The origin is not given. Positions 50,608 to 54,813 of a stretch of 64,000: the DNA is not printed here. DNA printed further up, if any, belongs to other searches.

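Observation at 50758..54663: One 1301-aa ORF joins MurG, an FHA-like linker, the lipid II flippase MurJ and HEAT repeats, and overlaps mraY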

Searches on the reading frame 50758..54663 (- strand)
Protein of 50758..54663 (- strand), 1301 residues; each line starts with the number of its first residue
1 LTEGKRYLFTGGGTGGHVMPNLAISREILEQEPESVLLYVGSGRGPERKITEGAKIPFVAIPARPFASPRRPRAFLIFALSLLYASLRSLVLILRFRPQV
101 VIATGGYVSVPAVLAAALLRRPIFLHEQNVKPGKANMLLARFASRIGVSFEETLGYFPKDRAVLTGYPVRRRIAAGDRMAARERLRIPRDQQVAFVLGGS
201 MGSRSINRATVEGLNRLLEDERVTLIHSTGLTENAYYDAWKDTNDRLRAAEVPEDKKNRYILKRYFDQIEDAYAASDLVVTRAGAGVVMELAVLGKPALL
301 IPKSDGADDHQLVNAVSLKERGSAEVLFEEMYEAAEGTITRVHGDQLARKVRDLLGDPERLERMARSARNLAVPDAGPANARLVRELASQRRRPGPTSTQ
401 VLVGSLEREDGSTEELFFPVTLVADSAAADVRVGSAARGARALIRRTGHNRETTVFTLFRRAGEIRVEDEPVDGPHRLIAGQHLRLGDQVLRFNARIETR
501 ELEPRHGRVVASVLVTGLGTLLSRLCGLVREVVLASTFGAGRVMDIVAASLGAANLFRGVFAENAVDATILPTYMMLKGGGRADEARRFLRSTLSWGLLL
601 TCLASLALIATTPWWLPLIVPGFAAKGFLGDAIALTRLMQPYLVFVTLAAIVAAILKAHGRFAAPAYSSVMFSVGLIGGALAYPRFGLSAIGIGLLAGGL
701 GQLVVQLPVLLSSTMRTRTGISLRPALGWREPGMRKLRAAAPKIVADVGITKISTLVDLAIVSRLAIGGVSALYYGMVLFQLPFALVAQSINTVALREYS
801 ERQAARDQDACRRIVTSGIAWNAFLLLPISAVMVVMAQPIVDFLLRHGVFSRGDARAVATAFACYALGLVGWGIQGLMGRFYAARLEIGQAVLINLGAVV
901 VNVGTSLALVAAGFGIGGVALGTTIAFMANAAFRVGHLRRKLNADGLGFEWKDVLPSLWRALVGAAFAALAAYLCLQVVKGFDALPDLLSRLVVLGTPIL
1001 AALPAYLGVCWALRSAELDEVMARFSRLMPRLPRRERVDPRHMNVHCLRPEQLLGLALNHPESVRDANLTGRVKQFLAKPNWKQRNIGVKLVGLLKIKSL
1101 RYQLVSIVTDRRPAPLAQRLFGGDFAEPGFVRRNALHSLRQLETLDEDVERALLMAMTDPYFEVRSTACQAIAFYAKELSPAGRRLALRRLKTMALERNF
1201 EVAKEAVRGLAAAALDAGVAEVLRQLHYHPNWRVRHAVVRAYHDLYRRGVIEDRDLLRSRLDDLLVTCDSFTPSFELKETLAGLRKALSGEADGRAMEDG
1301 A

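Call 3: search_protein_families(library=pfam, proteins=[window:50758-54663:-], max_evalue=1)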
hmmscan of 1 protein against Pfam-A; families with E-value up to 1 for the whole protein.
window:50758-54663:- (1301 aa): 8 families
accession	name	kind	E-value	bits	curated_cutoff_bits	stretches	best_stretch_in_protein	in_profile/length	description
PF03023.19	MurJ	-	2.1e-76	257.8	27.4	1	534-980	1-437/451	Lipid II flippase MurJ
PF03033.26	Glyco_transf_28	-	1e-28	100.6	26.2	1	8-146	2-137/139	Glycosyltransferase family 28 N-terminal domain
PF04101.22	Glyco_tran_28_C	-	1.2e-25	90.9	22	1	194-370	2-156/166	Glycosyltransferase family 28 C-terminal domain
PF13646.12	HEAT_2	-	6.5e-08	33.2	27.7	3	1197-1263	11-73/88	HEAT repeats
PF13440.11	Polysacc_synt_3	-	4.3e-06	26.6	23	1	642-845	91-284/293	Polysaccharide biosynthesis protein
PF02985.28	HEAT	-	5.5e-05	23.5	23.5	1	1153-1173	5-25/31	HEAT repeat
PF20168.4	PDS5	-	0.075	11.2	27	1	1143-1211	316-385/1053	Sister chromatid cohesion protein PDS5 protein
PF13524.12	Glyco_trans_1_2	-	0.087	13.2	25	1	327-370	84-127/144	Glycosyl transferase-like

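Call 4: search_protein_families(library=ncbifam, proteins=[window:50758-54663:-], max_evalue=0.1)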
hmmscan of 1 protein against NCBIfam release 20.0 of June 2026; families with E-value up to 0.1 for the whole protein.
window:50758-54663:- (1301 aa): 9 families
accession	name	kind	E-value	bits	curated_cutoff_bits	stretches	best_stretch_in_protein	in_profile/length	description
TIGR01695.1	murJ_mviN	equivalog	3.3e-83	280.1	235.55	1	509-1022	2-505/506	murein biosynthesis integral membrane protein MurJ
TIGR01133.1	murG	equivalog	1.6e-67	228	250.25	1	5-377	6-346/353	undecaprenyldiphospho-muramoylpentapeptide beta-N-acetylglucosaminyltransferase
NF009102.0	PRK12446.1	equivalog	3e-49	167.8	339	1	5-332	2-310/352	undecaprenyldiphospho-muramoylpentapeptide beta-N-acetylglucosaminyltransferase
NF041548.1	PssE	equivalog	1.4e-09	38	120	1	259-328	42-111/146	PssE/Cps14G family polysaccharide biosynthesis glycosyltransferase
TIGR00661.1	MJ1255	subfamily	0.00028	20.3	195.9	1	265-327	237-297/321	MJ1255/VC2487 family glycosyltransferase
NF010135.0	PRK13609.1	equivalog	0.00053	19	500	1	158-376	168-357/388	diglucosyl diacylglycerol synthase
NF041549.1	PssD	equivalog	0.00088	19.6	110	1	76-159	58-144/151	PssD/Cps14F family polysaccharide biosynthesis glycosyltransferase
NF046028.1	GluronsyltaseWelK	equivalog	0.003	16.7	400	0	83-125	69-111/319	beta-1,4-glucuronosyltransferase WelK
TIGR01426.2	MGT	subfamily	0.097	11.7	260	0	273-363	290-366/393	macrolide family glycosyltransferase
